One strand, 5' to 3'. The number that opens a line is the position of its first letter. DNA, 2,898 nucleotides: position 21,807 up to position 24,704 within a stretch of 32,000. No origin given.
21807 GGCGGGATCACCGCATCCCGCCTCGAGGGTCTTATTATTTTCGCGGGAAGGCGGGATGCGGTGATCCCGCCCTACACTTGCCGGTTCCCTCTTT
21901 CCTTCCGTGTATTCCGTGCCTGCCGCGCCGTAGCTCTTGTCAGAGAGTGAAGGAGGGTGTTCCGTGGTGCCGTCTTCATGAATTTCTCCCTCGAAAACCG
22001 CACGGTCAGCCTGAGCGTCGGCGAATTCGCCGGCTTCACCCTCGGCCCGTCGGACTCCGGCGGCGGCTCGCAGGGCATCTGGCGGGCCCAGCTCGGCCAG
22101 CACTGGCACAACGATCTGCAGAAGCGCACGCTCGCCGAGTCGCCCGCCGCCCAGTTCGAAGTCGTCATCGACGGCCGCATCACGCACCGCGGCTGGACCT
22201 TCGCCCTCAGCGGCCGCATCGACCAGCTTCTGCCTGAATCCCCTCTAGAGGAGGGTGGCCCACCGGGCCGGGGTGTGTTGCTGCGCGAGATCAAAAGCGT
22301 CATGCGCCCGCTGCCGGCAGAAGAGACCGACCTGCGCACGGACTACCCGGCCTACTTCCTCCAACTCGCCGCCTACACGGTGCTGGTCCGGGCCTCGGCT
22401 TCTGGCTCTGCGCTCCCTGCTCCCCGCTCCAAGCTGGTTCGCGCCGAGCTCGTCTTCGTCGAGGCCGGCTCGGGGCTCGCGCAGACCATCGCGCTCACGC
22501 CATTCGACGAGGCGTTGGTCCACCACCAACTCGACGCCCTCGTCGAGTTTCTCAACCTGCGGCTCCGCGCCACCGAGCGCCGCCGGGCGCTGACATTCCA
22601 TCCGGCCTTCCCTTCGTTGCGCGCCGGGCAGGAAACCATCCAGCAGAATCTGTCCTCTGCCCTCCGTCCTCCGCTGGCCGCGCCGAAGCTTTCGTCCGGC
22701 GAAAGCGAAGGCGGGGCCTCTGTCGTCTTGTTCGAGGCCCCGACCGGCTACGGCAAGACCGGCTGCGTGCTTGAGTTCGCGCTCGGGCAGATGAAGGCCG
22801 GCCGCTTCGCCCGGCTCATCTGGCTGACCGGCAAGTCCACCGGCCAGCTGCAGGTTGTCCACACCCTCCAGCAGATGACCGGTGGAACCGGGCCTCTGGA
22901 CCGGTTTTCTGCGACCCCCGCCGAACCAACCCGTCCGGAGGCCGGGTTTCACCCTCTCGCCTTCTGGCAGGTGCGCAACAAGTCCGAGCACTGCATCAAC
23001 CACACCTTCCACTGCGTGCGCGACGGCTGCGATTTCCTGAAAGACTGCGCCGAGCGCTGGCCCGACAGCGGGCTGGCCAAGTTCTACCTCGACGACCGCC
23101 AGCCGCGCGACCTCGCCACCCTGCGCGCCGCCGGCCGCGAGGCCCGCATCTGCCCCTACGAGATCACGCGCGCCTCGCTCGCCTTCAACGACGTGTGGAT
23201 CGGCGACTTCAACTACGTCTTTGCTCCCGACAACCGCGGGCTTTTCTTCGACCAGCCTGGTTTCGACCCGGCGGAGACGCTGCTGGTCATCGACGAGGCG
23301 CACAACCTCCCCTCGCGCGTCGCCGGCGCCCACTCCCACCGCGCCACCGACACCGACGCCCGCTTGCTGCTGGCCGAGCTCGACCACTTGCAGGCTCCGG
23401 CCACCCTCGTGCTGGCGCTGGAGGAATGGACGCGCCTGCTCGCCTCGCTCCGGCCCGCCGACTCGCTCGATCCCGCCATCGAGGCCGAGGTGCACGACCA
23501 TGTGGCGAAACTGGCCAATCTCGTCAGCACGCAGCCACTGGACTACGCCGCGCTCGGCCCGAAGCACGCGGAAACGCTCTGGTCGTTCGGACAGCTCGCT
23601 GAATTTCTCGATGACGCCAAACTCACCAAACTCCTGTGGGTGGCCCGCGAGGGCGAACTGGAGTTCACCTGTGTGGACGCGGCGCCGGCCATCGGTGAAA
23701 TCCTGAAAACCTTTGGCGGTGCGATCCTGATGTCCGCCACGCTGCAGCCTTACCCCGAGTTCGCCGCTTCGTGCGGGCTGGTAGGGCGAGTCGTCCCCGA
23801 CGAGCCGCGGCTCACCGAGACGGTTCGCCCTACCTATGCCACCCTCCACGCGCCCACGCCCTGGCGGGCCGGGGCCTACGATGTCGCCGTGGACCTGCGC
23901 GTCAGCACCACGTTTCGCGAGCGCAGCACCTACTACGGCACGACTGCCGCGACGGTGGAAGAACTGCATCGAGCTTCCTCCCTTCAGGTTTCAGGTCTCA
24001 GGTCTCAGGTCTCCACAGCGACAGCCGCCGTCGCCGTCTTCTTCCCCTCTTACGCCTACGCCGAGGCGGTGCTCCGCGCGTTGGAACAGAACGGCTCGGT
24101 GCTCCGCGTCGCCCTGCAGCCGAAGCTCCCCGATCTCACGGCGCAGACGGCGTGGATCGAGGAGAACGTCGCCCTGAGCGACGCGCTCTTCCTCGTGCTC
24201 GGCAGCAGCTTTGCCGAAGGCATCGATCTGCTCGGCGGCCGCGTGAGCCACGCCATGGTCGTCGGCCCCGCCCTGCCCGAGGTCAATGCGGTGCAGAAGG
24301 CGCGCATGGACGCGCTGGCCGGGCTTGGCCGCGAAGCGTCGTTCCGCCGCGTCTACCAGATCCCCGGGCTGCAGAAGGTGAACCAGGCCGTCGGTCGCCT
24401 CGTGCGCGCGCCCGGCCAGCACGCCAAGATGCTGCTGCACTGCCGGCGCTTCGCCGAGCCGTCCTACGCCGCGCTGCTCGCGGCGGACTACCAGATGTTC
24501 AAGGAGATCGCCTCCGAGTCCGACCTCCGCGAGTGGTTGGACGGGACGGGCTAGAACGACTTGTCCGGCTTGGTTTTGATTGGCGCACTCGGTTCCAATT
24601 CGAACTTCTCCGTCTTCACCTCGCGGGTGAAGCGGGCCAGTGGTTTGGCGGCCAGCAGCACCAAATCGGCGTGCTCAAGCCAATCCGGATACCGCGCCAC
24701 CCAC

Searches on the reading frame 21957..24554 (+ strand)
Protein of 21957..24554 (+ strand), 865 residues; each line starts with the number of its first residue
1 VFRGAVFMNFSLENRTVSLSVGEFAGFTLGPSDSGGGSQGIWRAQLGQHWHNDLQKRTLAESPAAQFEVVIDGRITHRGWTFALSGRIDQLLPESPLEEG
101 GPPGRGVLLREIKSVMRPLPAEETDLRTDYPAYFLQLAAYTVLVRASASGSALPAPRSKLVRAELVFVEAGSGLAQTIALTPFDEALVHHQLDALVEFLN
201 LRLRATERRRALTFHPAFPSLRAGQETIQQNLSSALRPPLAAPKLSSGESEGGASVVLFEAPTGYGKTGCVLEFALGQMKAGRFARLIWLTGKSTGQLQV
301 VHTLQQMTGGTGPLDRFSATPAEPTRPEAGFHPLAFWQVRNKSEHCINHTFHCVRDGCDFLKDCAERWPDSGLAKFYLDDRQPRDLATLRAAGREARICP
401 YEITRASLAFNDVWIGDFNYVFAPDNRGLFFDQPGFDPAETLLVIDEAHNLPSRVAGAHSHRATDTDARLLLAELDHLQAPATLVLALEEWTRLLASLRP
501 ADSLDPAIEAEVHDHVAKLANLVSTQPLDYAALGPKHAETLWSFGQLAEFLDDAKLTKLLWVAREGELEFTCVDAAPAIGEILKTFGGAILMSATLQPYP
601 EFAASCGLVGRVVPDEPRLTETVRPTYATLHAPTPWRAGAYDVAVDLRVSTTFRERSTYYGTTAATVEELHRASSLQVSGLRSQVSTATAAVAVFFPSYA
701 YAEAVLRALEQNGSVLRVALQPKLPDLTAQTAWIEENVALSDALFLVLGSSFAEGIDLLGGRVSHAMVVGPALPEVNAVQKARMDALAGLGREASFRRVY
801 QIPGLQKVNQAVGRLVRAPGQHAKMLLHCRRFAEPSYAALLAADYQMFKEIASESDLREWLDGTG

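Call 13: search_protein_families(library=pfam, proteins=[window:21957-24554:+], max_evalue=0.001)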
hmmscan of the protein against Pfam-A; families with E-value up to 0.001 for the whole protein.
window:21957-24554:+ (865 aa): 2 families
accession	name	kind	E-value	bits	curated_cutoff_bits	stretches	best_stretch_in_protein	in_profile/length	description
PF13307.12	Helicase_C_2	-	3.2e-21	76.6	25.3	1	687-842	7-164/170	Helicase C-terminal domain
PF06733.21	DEAD_2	-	1.6e-11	44.6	21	1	340-464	52-168/172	DEAD_2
